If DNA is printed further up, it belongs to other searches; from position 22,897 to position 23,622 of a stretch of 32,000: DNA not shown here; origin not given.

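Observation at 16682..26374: PglZ-less, BREX-type-3-like cassette: DUF1156 methyltransferase + DUF499 ATPase + small ORF + SNF2 helicase-nuclease fusion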

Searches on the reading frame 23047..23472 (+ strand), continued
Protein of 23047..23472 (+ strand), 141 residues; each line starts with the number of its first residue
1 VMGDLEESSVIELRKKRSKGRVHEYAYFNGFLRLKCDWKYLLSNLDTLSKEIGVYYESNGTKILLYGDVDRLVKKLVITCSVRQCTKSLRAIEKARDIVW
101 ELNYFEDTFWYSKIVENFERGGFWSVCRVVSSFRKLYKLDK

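Call 102: list_cluster_members(proteins=[P0028, P0005, P0006, P0007, P0008, P0009, P0010, P0011, P0012, P0013])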
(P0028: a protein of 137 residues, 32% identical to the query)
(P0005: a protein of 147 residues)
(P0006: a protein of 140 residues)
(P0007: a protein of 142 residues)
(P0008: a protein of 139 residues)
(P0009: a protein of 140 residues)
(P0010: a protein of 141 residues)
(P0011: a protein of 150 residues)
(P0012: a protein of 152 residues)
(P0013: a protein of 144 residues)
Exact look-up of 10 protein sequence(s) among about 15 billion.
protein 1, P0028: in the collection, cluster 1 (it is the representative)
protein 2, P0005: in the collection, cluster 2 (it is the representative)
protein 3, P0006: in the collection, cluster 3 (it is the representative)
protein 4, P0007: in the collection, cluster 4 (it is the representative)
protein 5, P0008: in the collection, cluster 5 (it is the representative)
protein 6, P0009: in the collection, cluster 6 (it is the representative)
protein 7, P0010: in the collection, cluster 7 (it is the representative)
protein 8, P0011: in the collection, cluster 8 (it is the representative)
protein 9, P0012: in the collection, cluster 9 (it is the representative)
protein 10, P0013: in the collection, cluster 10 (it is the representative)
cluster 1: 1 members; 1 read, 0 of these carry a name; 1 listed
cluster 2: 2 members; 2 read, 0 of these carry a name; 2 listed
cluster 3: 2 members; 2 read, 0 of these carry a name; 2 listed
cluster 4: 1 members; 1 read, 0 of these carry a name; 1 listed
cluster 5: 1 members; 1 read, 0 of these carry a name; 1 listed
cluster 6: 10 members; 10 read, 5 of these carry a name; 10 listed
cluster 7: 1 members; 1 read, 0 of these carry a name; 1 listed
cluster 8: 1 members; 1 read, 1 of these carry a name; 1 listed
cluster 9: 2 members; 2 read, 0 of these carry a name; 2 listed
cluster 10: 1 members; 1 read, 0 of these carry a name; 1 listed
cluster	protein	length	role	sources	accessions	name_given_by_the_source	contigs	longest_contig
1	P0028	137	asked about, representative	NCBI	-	-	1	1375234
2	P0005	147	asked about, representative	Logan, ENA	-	-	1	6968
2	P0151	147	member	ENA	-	-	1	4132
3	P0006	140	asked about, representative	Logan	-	-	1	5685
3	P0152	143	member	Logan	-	-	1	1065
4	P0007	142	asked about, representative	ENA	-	-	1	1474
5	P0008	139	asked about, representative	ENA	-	-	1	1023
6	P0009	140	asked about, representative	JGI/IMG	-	hypothetical protein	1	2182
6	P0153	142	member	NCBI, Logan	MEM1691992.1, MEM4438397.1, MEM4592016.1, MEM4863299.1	MAG: hypothetical protein QW680_07150 [Pyrobaculum sp.]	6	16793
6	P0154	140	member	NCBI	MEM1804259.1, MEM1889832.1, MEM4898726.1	MAG: hypothetical protein QXR80_07155 [Desulfurococcaceae archaeon]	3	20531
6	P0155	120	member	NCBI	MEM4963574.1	MAG: hypothetical protein QXT13_05420 [Pyrobaculum sp.]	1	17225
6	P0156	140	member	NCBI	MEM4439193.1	MAG: hypothetical protein QW680_11275 [Pyrobaculum sp.]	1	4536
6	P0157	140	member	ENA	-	-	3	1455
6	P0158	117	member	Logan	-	-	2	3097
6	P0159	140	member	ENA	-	-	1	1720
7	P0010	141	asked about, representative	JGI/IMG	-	-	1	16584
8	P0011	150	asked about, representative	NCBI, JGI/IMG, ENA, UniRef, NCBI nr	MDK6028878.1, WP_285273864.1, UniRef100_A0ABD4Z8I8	hypothetical protein QPL79_05835 [Ignisphaera sp. 4213-co] | Uncharacterized protein n=1 Tax=Ignisphaera cupida TaxID=3050454 RepID=A0ABD4Z8I8_9CREN | hypothetical protein [Ignisphaera sp. 4213-co]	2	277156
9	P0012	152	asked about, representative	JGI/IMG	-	-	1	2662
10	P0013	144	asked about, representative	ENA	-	-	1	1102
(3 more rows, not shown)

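Call 105: find_encoding_contigs(protein=P0011, flank=9000, max_places=1)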
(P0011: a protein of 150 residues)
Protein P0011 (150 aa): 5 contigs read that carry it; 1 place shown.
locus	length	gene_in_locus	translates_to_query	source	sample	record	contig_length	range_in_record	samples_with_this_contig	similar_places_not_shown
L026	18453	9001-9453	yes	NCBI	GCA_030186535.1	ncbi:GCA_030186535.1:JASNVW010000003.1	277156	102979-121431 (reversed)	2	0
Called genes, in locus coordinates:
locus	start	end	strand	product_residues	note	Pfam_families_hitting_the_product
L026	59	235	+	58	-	-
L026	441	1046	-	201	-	-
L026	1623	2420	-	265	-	-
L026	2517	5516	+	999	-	PF06634:DUF1156, PF03602:Cons_hypoth95 (faint)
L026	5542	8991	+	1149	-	PF04465:DUF499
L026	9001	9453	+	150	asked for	-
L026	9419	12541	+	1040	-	PF00176:SNF2-rel_dom, PF00270:DEAD, PF04851:ResIII, PF00271:Helicase_C, PF13020:NOV_C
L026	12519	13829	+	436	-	-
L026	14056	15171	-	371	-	PF01555:N6_N4_Mtase (weak)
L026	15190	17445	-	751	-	PF13091:PLDc_2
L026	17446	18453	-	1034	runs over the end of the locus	PF00270:DEAD, PF04851:ResIII, PF00270:DEAD (weak), PF00271:Helicase_C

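Call 106: find_encoding_contigs(protein=P0010, flank=9000, max_places=1)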
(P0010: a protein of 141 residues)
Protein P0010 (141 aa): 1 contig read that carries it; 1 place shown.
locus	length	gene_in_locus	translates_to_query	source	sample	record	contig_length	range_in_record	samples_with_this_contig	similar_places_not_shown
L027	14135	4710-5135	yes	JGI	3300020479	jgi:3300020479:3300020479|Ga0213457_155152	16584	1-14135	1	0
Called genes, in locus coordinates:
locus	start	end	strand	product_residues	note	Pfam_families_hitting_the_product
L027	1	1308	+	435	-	?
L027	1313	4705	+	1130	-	PF04465:DUF499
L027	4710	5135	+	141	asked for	-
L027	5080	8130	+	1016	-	PF00176:SNF2-rel_dom, PF00270:DEAD (weak), PF04851:ResIII, PF00271:Helicase_C, PF22590:Cas3-like_C_2 (faint), PF13020:NOV_C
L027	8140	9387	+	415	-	PF00753:Lactamase_B (faint), PF12706:Lactamase_B_2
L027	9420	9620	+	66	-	-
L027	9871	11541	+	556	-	PF13175:AAA_15 (weak)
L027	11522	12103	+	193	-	-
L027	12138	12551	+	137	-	-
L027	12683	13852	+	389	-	-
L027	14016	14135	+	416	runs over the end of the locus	PF00515:TPR_1 (faint), PF13181:TPR_8 (faint), PF13428:TPR_14 (faint), PF07719:TPR_2 (weak), PF00069:Pkinase, PF07714:PK_Tyr_Ser-Thr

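Call 107: find_encoding_contigs(protein=P0153, flank=9000, max_places=1)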
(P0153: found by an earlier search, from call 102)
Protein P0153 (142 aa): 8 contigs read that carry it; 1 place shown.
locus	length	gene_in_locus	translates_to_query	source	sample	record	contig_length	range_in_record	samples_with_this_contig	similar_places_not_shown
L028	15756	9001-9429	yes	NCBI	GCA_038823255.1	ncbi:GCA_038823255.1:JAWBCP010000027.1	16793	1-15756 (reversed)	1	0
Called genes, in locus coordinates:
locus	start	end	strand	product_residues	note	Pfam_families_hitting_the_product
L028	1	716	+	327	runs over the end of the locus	-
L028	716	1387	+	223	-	PF07728:AAA_5 (faint)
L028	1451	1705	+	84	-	-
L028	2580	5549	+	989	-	PF06634:DUF1156, PF03602:Cons_hypoth95 (faint)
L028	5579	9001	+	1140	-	PF04465:DUF499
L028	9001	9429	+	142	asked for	-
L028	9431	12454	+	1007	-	PF04851:ResIII, PF00176:SNF2-rel_dom, PF00270:DEAD, PF00271:Helicase_C, PF13020:NOV_C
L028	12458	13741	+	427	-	PF00753:Lactamase_B (faint), PF12706:Lactamase_B_2 (faint)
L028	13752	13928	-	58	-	-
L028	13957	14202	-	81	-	-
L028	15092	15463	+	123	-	-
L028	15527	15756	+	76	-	?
